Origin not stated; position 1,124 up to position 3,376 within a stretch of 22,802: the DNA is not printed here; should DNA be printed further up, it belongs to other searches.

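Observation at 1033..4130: Tightly coupled three-gene operon built around a MORC/Hsp90-type GHKL ATPase: candidate uncharacterised conflict/defence system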

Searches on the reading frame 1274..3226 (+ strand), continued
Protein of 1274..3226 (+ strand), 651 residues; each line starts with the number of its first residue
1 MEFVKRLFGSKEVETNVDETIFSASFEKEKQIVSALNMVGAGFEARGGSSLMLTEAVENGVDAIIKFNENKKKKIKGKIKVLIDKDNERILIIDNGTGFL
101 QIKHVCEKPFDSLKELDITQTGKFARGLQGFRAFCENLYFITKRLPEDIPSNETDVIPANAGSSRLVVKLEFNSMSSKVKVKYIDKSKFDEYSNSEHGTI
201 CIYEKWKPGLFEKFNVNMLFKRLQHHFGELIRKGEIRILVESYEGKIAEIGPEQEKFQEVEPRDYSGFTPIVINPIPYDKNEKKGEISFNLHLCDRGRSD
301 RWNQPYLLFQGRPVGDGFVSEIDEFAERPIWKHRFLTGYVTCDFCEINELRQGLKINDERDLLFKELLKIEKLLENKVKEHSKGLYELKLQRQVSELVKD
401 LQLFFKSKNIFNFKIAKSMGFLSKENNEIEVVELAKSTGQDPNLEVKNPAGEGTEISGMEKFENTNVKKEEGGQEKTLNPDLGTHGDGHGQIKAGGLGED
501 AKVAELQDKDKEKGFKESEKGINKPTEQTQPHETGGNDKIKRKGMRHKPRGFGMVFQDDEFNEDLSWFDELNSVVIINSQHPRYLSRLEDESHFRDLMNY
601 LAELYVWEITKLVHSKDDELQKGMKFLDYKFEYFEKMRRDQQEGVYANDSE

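Call 22: find_encoding_contigs(protein=P0019, flank=8000, max_places=2)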
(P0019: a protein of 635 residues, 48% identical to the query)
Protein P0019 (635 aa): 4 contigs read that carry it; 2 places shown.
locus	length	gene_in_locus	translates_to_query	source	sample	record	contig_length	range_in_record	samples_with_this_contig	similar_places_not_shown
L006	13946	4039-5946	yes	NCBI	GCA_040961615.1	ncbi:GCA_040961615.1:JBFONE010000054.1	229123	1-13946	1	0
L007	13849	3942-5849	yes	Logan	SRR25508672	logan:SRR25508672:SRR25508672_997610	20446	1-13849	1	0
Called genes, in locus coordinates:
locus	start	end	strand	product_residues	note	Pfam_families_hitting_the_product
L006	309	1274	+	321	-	-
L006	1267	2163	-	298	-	-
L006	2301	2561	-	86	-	-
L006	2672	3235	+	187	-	PF00300:His_Phos_1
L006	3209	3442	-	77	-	-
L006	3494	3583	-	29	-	-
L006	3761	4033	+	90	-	-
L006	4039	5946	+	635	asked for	-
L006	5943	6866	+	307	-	-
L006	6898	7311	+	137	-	PF03852:Vsr, PF04480:DUF559 (faint)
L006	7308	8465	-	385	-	PF00145:DNA_methylase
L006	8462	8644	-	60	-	-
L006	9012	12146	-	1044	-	PF11130:TraC_F_IV (faint), PF26593:TraC-like (weak), PF01935:DUF87, PF12846:AAA_10, PF19044:P-loop_TraG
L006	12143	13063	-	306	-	-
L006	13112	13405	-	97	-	PF04956:TrbC, PF18895:T4SS_pilin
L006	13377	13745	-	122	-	-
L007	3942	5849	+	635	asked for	-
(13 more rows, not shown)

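Call 23: find_encoding_contigs(protein=P0026, flank=8000, max_places=2)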
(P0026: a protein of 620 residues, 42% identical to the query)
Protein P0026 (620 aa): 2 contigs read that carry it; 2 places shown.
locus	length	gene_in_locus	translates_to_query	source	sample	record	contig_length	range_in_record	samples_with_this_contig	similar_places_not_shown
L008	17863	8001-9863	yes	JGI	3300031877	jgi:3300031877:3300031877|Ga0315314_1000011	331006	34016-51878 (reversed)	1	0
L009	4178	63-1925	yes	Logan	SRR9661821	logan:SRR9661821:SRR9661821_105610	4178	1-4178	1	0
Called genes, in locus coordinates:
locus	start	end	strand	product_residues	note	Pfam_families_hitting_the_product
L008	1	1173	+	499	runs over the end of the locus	PF23435:DUF7121 (faint)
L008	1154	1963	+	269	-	-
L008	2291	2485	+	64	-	-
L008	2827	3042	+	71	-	PF13412:HTH_24, PF08279:HTH_11, PF09339:HTH_IclR (weak), PF01381:HTH_3 (weak)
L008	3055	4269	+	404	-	PF00145:DNA_methylase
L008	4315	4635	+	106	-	PF21473:OB_Ssb-like, PF01336:tRNA_anti-codon (weak)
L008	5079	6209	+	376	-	PF01637:ATPase_2 (weak), PF13191:AAA_16, PF13401:AAA_22 (faint), PF10923:BrxC_BrxD (weak)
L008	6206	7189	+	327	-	-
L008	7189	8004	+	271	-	PF13384:HTH_23 (faint), PF00382:TFIIB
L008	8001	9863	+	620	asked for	-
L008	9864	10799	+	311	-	-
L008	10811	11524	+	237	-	PF00730:HhH-GPD, PF00633:HHH (weak)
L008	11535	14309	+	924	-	PF00580:UvrD-helicase, PF13245:AAA_19, PF13604:AAA_30 (faint), PF13361:UvrD_C, PF13538:UvrD_C_2 (faint), PF12705:PDDEXK_1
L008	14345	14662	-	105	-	-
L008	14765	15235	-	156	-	-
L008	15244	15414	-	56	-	-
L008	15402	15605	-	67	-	-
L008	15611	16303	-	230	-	-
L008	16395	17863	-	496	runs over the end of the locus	PF04851:ResIII, PF16203:ERCC3_RAD25_C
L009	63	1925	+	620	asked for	-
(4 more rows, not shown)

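Call 25: fold_search(model_id=the predicted structure, library=pdb)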
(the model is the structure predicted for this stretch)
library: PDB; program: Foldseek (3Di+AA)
matches with E <= 10: 795; with E <= 0.001: 491
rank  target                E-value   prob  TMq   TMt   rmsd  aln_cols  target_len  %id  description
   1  8eob_B                1.4e-13  1.00  0.36  0.38  10.4       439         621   14  Cryo-EM structure of human HSP90B in the closed state (released 2023-01-25)
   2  8gae_B                1.4e-13  1.00  0.37  0.38  10.7       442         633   15  Hsp90 provides platform for CRaf dephosphorylation by PP5 (released 2023-04-26)
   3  1y4s_A                1.9e-13  1.00  0.28  0.37  14.3       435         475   15  Conformation rearrangement of heat shock protein 90 upon ADP binding (released 2005-04-19)
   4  6xlf_A                2.0e-13  1.00  0.35  0.37  10.1       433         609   14  Full-length Hsc82 in complex with Aha1 in the presence of AMP-PNP (released 2021-06-30)
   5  8h77_A                2.4e-13  1.00  0.36  0.37   7.2       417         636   16  Hsp90-AhR-p23-XAP2 complex (released 2023-01-04)
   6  8eob_A                3.1e-13  1.00  0.36  0.37   9.7       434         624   15  Cryo-EM structure of human HSP90B in the closed state (released 2023-01-25)
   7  8gft_A                4.4e-13  1.00  0.35  0.36  10.0       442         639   16  Hsp90 provides platform for CRaf dephosphorylation by PP5 (released 2023-05-03)
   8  8gae_A                4.6e-13  1.00  0.36  0.37  11.3       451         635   14  Hsp90 provides platform for CRaf dephosphorylation by PP5 (released 2023-04-26)
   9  8ffv_A                4.9e-13  1.00  0.35  0.36   9.9       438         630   16  Cryo-EM structure of the GR-Hsp90-FKBP52 complex (released 2023-11-01)
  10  8eoa_A                5.4e-13  1.00  0.34  0.35  10.4       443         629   15  Cryo-EM structure of human HSP90B-AIPL1 complex (released 2023-01-25)
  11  7zub_A                6.1e-13  1.00  0.37  0.38   6.6       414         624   14  Cryo-EM structure of the indirubin-bound Hsp90-XAP2-AHR complex (released 2022-11-23)
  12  8u1l_A                6.8e-13  1.00  0.37  0.38   6.6       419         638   17  Cryo-EM structure of the RAF1-HSP90-CDC37 complex in the closed state (released 2024-03-13)
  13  6xlg_A                8.5e-13  1.00  0.34  0.36  10.1       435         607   14  Full-length Hsc82 in complex with two Aha1 CTD in the presence of ATPgammaS (released 2021-06-30)
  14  6xld_B                1.6e-12  1.00  0.36  0.39   7.0       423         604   13  Full-length Hsc82 in complex with Aha1 CTD in the presence of AMPPNP (released 2021-06-30)
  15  9kqn_B                1.8e-12  1.00  0.35  0.36  11.1       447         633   14  Hsp90-Cdc37-PINK1 complex (released 2025-10-15)
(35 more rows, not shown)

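Call 30: find_encoding_contigs(protein=P0085, flank=8000, max_places=1)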
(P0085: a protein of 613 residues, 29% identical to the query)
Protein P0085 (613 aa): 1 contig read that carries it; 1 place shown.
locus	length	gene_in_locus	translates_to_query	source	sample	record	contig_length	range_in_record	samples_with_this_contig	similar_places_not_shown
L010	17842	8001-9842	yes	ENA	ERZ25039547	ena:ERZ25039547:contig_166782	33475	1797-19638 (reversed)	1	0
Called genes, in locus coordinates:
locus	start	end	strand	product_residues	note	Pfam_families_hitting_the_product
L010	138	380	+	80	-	-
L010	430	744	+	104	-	PF19493:Trypco1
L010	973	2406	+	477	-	-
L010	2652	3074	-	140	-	-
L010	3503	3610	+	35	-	PF00515:TPR_1 (weak)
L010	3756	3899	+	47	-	-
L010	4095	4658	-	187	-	-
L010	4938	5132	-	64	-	-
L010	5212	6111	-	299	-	PF13289:SIR2_2 (weak)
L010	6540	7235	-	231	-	-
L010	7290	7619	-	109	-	-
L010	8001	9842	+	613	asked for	-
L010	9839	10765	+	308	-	-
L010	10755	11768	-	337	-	PF01555:N6_N4_Mtase, PF08241:Methyltransf_11 (faint), PF13649:Methyltransf_25 (faint), PF13847:Methyltransf_31 (faint)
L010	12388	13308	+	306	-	PF01609:DDE_Tnp_1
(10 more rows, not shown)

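Call 31: find_encoding_contigs(protein=P0082, flank=8000, max_places=1)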
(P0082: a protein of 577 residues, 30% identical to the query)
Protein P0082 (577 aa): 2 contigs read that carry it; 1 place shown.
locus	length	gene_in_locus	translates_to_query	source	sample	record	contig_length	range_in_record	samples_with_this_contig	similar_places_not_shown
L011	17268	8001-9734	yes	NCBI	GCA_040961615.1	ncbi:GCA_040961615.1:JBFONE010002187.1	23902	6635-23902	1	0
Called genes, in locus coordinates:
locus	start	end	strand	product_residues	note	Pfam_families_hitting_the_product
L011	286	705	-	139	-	PF01894:YjbQ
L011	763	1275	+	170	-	PF00293:NUDIX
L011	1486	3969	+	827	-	PF17900:Peptidase_M1_N, PF01433:Peptidase_M1, PF13646:HEAT_2, PF02985:HEAT (faint), PF03130:HEAT_PBS (faint), PF13646:HEAT_2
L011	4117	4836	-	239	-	-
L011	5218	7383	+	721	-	PF02518:HATPase_c (weak), PF13589:HATPase_c_3, PF02518:HATPase_c, PF14501:HATPase_c_5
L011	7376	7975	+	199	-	PF00072:Response_reg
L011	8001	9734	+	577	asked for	-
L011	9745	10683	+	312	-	-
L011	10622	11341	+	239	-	PF00730:HhH-GPD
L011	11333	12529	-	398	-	PF00145:DNA_methylase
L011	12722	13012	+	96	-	PF21473:OB_Ssb-like (weak)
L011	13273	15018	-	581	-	PF12840:HTH_20 (faint), PF24033:DUF7342 (faint), PF25213:HVO_A0261_N (faint)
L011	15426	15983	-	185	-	-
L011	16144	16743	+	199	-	-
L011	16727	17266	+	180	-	?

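Call 32: find_encoding_contigs(protein=P0089, flank=8000, max_places=3)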
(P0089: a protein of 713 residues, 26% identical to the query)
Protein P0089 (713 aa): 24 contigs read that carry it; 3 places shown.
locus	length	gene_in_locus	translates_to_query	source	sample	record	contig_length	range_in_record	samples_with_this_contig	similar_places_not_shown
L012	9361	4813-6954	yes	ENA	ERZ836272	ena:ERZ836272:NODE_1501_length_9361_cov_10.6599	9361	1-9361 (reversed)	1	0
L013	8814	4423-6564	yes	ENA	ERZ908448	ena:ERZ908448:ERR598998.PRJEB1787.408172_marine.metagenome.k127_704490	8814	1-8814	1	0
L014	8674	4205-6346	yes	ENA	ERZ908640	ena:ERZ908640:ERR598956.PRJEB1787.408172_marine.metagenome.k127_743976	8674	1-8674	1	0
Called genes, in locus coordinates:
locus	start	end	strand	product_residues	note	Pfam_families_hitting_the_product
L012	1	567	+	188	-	?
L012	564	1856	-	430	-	-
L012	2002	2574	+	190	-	-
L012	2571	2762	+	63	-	-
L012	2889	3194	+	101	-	-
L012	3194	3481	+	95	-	-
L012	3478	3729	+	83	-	-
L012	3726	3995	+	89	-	-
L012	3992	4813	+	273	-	-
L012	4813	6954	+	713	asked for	-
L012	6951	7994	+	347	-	-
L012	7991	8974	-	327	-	PF01555:N6_N4_Mtase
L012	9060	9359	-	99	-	?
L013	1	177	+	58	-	?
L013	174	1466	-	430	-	-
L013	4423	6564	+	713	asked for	-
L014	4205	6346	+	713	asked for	-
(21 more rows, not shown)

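Call 33: find_related_loci(query=A1, collection=genome_contigs, flank=10000)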
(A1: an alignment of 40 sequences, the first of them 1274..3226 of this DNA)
Query A1 (651 aa) in genome_contigs; peptide patterns used: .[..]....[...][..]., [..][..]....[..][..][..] (x = any residue, [..] = any of these).
136 stretches matched a pattern; 4 encode a relative of the query (tblastn E <= 1e-3); 4 distinct loci.
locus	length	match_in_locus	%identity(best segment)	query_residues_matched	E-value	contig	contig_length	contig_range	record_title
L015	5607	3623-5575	89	1-651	0e+0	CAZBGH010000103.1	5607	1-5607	MAG TPA_asm: uncultured Methanosarcinales archaeon isolate binchicken_co21_254 genome assembly, contig: NODE_18045_lengt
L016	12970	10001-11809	42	29-636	5e-141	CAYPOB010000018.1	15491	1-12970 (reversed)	MAG TPA_asm: uncultured Methanocellales archaeon isolate binchicken_co24_98 genome assembly, contig: NODE_1286_length_15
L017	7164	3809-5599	41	31-635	2e-139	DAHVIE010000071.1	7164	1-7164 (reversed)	MAG TPA_asm: Thaumarchaeota archaeon isolate clean25 k141_1023073, whole genome shotgun sequence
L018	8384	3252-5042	42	31-635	1e-138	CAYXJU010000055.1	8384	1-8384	MAG TPA_asm: uncultured Candidatus Bathyarchaeia archaeon isolate SRP098346_co1_293 genome assembly, contig: NODE_11447_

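Call 34: search_protein_representatives(alignment_id=A1)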
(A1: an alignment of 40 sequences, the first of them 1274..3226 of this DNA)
Query: 40 sequences, 614 profile positions. Proteins with E-value up to 0.001 (for the whole library): 464; up to 1e-10: 166; up to 1e-30: 27. The best 150 are listed.
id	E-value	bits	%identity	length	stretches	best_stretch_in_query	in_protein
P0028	5.6e-250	847.8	-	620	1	4-611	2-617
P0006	7.3e-240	814.4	-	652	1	4-612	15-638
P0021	1.1e-234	797.4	-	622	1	5-613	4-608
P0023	4.8e-224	762.1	-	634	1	3-612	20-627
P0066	4.9e-222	755.5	-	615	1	8-612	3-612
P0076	2.3e-206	703.8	-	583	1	9-612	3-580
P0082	5.4e-195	666.2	-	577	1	9-612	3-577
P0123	2.3e-159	548.5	-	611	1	8-612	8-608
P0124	6.8e-159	547.0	-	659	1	6-612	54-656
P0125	7.8e-151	520.3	-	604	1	8-612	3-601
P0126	1.4e-147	509.6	-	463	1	167-612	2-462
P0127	2.4e-144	498.9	-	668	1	6-612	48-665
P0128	6.0e-142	491.0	-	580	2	12-425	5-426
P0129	9.7e-134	463.9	-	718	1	9-610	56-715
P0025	1.1e-124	434.0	-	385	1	247-613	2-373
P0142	1.1e-28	116.9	-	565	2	42-386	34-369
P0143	3.5e-28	115.2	-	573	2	42-398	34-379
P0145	3.6e-27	111.9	-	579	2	10-361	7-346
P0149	9.3e-26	107.2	-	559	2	44-384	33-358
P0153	2.8e-23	99.0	-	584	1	43-479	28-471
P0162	3.4e-21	92.2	-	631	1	39-487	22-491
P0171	4.7e-20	88.4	-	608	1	43-592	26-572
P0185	1.1e-18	83.9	-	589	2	44-498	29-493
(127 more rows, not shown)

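Call 35: search_protein_families(library=pfam, proteins=[P0142, P0143, P0145, P0149, P0153, P0162, P0171, P0185, P0124, P0129], max_evalue=0.001)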
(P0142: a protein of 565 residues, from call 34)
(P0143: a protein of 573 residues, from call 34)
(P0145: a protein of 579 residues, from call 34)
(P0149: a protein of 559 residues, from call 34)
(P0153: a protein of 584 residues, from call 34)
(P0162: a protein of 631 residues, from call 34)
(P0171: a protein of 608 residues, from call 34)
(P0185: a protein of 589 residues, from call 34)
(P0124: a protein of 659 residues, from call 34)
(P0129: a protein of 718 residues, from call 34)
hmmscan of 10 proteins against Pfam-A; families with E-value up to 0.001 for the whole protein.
P0142 (565 aa): 1 family
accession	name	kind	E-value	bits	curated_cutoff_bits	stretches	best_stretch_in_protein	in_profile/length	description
PF13589.12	HATPase_c_3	-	4.4e-08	33.7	25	1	33-150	5-115/137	Histidine kinase-, DNA gyrase B-, and HSP90-like ATPase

P0143 (573 aa): 2 families
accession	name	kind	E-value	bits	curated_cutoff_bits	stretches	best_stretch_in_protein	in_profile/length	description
PF13589.12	HATPase_c_3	-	1.3e-09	38.6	25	1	31-143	3-106/137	Histidine kinase-, DNA gyrase B-, and HSP90-like ATPase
PF02518.31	HATPase_c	-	0.0002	22.2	26.4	1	29-122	4-85/111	Histidine kinase-, DNA gyrase B-, and HSP90-like ATPase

P0145 (579 aa): 1 family
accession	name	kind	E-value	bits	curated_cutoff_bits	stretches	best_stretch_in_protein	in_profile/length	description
PF13589.12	HATPase_c_3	-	3.3e-07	30.8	25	1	35-136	5-97/137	Histidine kinase-, DNA gyrase B-, and HSP90-like ATPase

P0149 (559 aa): 1 family
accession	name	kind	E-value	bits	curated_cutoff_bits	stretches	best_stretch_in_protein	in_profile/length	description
PF13589.12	HATPase_c_3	-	3.6e-12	46.9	25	1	28-140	3-110/137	Histidine kinase-, DNA gyrase B-, and HSP90-like ATPase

P0153 (584 aa): 1 family
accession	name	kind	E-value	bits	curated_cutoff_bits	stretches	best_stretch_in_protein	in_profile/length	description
PF13589.12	HATPase_c_3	-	1.1e-07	32.4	25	1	24-136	3-106/137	Histidine kinase-, DNA gyrase B-, and HSP90-like ATPase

P0162 (631 aa): 2 families
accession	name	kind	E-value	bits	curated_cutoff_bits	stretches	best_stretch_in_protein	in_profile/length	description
PF13589.12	HATPase_c_3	-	1.6e-10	41.6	25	1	22-134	3-106/137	Histidine kinase-, DNA gyrase B-, and HSP90-like ATPase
PF02518.31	HATPase_c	-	1.5e-05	25.9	26.4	1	24-154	8-108/111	Histidine kinase-, DNA gyrase B-, and HSP90-like ATPase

P0171 (608 aa): 1 family
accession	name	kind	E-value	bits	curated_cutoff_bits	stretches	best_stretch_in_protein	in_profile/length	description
PF13589.12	HATPase_c_3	-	2.1e-06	28.2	25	1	24-134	5-106/137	Histidine kinase-, DNA gyrase B-, and HSP90-like ATPase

P0185 (589 aa): 2 families
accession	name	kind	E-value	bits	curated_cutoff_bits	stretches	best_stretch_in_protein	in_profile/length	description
PF13589.12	HATPase_c_3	-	2.8e-12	47.3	25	1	26-167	5-135/137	Histidine kinase-, DNA gyrase B-, and HSP90-like ATPase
PF02518.31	HATPase_c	-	0.00032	21.6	26.4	1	25-136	7-107/111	Histidine kinase-, DNA gyrase B-, and HSP90-like ATPase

P0124 (659 aa): 1 family
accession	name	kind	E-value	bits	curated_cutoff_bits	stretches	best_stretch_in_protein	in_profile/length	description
PF23477.1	zf_Tbcl_2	-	2.2e-10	40.5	27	1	1-31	3-33/37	Probable treble clef zinc finger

P0129 (718 aa): 1 family
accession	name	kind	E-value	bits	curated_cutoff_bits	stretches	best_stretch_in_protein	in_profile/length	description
PF02518.31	HATPase_c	-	0.00062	20.6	26.4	0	157-272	10-108/111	Histidine kinase-, DNA gyrase B-, and HSP90-like ATPase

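Call 36: search_protein_families(library=padloc, proteins=[P0142, P0143, P0145, P0149, P0153, P0162, P0171, P0185, P0124, P0129], max_evalue=0.001)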
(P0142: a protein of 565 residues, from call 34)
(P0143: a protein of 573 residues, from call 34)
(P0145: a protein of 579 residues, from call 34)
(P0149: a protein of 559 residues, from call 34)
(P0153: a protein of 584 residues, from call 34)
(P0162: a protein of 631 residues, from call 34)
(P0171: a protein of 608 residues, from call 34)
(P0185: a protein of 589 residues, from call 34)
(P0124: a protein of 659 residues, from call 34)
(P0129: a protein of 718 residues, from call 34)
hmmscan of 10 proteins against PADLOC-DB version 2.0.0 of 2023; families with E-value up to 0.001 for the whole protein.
P0142 (565 aa): 0 families

P0143 (573 aa): 1 family
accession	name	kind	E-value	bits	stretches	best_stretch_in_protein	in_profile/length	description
PDLC02667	DndD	-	0.00066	16.5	0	323-392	483-552/657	DndD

P0145 (579 aa): 0 families

P0149 (559 aa): 0 families

P0153 (584 aa): 0 families

P0162 (631 aa): 0 families

P0171 (608 aa): 0 families

P0185 (589 aa): 0 families

P0124 (659 aa): 0 families

P0129 (718 aa): 0 families
